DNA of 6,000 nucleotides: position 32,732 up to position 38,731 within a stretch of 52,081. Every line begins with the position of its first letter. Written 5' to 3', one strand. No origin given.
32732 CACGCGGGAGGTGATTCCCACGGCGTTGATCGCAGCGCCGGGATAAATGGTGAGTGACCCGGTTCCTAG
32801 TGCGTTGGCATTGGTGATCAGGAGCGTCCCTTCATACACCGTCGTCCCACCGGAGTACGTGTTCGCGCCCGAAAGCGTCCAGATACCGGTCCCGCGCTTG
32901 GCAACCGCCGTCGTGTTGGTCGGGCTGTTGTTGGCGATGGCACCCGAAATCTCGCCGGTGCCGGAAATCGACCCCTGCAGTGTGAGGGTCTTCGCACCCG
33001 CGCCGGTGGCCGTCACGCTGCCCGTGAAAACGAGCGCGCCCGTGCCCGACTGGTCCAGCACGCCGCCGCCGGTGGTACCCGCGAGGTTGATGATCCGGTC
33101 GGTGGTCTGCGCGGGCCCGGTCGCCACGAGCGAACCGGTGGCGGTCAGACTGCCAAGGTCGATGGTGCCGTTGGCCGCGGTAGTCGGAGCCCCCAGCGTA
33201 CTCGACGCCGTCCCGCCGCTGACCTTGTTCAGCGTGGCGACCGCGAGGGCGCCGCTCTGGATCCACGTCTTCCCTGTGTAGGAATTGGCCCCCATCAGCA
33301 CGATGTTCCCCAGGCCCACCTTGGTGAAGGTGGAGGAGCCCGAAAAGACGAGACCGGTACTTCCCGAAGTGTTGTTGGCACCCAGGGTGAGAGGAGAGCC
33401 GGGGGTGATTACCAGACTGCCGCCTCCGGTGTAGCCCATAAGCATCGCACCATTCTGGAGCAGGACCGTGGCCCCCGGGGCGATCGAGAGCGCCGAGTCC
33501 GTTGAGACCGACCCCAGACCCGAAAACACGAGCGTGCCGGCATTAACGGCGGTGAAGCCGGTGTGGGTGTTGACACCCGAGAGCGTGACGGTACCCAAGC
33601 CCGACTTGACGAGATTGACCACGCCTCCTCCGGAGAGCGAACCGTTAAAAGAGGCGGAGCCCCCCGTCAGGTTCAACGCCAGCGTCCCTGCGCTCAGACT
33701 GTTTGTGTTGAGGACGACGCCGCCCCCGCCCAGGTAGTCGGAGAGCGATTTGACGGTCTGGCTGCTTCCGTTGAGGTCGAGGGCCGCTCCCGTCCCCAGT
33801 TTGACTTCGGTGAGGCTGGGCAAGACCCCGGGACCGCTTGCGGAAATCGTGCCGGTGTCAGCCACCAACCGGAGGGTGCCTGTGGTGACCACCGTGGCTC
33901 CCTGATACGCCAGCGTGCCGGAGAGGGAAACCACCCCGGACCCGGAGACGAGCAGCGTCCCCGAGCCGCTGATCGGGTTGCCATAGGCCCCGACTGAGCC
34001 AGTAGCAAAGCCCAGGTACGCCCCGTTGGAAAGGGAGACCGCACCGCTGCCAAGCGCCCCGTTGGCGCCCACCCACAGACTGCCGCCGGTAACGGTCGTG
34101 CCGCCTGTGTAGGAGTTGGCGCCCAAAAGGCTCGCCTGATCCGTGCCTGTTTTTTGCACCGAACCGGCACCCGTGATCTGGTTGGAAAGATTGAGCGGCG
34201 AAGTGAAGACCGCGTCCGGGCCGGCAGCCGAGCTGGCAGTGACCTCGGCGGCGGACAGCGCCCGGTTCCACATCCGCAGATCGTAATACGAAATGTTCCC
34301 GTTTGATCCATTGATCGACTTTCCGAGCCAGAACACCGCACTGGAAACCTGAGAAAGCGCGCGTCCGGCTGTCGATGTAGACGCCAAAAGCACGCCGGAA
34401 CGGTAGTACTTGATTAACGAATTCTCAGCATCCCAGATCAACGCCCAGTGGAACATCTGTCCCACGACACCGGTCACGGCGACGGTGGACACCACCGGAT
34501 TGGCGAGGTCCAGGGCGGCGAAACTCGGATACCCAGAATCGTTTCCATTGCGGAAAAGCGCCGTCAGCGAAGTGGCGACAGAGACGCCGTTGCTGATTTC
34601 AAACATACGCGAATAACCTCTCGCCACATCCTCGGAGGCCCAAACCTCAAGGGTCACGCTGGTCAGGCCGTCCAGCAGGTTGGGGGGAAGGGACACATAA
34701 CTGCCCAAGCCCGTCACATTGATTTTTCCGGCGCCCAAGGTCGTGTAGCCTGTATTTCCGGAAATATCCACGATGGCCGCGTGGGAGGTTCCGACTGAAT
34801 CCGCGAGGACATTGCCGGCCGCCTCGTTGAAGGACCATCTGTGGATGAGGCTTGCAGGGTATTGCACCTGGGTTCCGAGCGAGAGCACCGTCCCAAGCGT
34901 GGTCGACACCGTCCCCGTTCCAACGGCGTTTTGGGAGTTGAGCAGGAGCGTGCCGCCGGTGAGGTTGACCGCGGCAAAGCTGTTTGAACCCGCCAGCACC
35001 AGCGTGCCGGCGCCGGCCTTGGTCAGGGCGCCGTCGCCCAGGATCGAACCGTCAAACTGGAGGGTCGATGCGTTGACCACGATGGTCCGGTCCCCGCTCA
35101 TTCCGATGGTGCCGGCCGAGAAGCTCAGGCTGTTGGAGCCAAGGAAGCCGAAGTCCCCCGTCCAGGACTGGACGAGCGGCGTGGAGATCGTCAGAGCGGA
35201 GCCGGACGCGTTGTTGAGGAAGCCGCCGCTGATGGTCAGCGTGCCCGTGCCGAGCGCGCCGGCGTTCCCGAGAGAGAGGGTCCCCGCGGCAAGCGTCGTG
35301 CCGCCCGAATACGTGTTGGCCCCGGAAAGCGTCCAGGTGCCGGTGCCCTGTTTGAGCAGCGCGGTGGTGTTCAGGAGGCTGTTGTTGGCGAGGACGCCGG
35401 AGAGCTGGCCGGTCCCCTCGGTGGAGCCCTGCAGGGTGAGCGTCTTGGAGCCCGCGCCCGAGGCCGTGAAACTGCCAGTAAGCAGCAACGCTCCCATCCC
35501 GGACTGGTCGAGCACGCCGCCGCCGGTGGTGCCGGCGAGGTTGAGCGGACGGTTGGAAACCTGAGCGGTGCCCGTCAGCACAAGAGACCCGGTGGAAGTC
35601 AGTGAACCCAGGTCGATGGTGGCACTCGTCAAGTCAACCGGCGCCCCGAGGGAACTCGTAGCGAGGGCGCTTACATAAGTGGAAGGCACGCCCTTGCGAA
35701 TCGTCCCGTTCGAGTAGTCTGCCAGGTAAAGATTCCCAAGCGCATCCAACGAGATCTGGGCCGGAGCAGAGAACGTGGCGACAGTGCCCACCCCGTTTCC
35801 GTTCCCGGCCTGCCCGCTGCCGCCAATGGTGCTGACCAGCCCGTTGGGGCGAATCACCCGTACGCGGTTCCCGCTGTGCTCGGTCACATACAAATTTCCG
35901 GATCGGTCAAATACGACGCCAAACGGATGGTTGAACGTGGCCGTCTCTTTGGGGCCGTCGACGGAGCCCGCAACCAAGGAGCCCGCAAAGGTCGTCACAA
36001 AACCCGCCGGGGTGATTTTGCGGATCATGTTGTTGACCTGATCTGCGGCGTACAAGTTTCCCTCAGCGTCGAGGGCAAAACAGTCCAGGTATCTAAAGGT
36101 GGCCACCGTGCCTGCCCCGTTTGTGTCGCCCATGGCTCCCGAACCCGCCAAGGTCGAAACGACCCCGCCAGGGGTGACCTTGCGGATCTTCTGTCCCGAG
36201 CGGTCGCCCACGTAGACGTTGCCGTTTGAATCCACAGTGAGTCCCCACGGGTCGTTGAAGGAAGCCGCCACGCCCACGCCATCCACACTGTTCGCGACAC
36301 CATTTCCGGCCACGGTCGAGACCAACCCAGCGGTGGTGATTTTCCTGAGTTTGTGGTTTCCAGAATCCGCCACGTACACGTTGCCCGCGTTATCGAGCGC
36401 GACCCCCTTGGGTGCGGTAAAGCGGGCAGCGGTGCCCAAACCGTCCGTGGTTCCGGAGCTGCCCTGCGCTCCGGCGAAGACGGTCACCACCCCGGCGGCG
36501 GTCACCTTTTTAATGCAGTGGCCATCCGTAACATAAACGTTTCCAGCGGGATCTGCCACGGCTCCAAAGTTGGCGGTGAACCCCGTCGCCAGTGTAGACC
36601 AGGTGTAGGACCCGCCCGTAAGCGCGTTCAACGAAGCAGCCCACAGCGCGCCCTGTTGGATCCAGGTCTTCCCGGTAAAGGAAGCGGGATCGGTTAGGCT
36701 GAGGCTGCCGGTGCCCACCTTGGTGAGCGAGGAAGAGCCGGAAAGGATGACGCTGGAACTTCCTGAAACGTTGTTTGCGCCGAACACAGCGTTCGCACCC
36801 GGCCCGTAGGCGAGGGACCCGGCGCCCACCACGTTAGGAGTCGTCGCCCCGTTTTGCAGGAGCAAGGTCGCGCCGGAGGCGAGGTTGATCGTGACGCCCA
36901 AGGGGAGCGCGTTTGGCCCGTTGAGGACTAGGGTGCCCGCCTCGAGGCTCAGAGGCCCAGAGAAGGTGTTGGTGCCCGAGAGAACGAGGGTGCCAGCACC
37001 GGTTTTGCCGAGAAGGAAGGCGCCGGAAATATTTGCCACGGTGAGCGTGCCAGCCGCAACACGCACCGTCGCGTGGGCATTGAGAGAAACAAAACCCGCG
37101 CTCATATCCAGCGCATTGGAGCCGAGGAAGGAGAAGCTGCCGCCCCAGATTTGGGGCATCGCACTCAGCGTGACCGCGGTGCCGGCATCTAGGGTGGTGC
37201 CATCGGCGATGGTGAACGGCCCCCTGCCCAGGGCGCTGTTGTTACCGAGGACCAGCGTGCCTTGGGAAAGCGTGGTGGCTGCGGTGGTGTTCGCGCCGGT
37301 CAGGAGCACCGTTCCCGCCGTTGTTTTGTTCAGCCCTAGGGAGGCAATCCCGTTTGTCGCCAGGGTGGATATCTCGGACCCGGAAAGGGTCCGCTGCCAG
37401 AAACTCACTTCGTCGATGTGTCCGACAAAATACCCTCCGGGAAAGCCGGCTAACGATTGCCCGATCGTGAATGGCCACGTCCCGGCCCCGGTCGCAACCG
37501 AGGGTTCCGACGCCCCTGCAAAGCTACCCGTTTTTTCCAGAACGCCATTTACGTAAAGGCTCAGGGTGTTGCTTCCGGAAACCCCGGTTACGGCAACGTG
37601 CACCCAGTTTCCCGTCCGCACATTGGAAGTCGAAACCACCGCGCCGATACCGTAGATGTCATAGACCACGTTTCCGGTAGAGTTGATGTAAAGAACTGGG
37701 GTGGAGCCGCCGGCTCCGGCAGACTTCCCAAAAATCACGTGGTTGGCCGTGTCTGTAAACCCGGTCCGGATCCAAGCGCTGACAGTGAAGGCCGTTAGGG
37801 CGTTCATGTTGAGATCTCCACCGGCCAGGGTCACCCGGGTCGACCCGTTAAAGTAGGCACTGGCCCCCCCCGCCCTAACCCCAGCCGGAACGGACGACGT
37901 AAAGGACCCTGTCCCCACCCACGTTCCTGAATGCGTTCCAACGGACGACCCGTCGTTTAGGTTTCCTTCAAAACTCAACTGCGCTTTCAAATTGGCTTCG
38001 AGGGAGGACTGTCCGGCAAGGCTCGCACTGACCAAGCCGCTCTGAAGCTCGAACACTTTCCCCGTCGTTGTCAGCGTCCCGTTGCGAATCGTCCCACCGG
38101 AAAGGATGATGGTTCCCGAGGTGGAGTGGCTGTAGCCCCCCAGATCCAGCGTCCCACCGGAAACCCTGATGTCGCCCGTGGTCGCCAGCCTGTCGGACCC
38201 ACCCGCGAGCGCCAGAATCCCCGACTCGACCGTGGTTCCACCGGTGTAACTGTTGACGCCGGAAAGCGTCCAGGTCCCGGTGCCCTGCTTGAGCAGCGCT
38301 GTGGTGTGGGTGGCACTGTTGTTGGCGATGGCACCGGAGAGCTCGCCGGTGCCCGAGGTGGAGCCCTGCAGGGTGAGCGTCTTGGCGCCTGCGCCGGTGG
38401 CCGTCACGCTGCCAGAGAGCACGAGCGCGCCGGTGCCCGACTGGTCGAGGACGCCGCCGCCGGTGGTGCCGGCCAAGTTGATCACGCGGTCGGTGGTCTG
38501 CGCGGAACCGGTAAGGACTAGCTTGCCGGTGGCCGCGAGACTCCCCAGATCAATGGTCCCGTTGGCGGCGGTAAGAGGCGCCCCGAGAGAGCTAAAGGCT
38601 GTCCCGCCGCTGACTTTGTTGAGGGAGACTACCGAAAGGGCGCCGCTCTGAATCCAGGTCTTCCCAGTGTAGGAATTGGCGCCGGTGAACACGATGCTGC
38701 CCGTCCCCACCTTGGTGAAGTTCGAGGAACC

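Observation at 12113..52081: One uninterrupted 39.97-kb reading frame (at least 13,322 codons) encoding a mosaic giant surface protein, still open at the window edge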

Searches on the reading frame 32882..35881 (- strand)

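Call 4: search_protein_families(library=pfam, proteins=[window:32882-35881:-], max_evalue=0.01)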
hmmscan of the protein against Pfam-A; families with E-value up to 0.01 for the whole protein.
window:32882-35881:- (1000 aa): 1 family
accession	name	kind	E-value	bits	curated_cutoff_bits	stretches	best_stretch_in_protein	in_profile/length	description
PF12951.13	PATR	-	3.8e-26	91.3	27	5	175-204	1-30/30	Passenger-associated-transport-repeat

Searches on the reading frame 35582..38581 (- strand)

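Call 4: search_protein_families(library=pfam, proteins=[window:35582-38581:-], max_evalue=0.01)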
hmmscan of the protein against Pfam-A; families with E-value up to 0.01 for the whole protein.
window:35582-38581:- (1000 aa): 8 families
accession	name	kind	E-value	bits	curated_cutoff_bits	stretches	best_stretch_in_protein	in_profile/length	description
PF01436.27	NHL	-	3.1e-25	87.3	20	2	721-747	1-27/28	NHL repeat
PF13385.13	Laminin_G_3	-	1.7e-22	80.6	27.6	1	246-405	3-151/151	Concanavalin A-like lectin/glucanases superfamily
PF12951.13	PATR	-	1.2e-20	73.7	27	3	96-125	1-30/30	Passenger-associated-transport-repeat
PF25021.1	TEN_NHL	-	1.5e-20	73.9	27.1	2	716-761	136-179/357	Teneurin NHL domain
PF06739.17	SBBP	-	2e-08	34.5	20.5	0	780-792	17-29/38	Beta-propeller repeat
PF08450.18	SGL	-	3.8e-08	33.7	26.3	1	675-808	92-216/246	SMP-30/Gluconolactonase/LRE-like region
PF20067.5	SSL_N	-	0.00012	22.3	18.9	0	889-908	26-45/46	Strictosidine synthase-like, N-terminal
PF00354.24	Pentaxin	-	0.0007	19.8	25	1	261-411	23-170/194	Pentaxin family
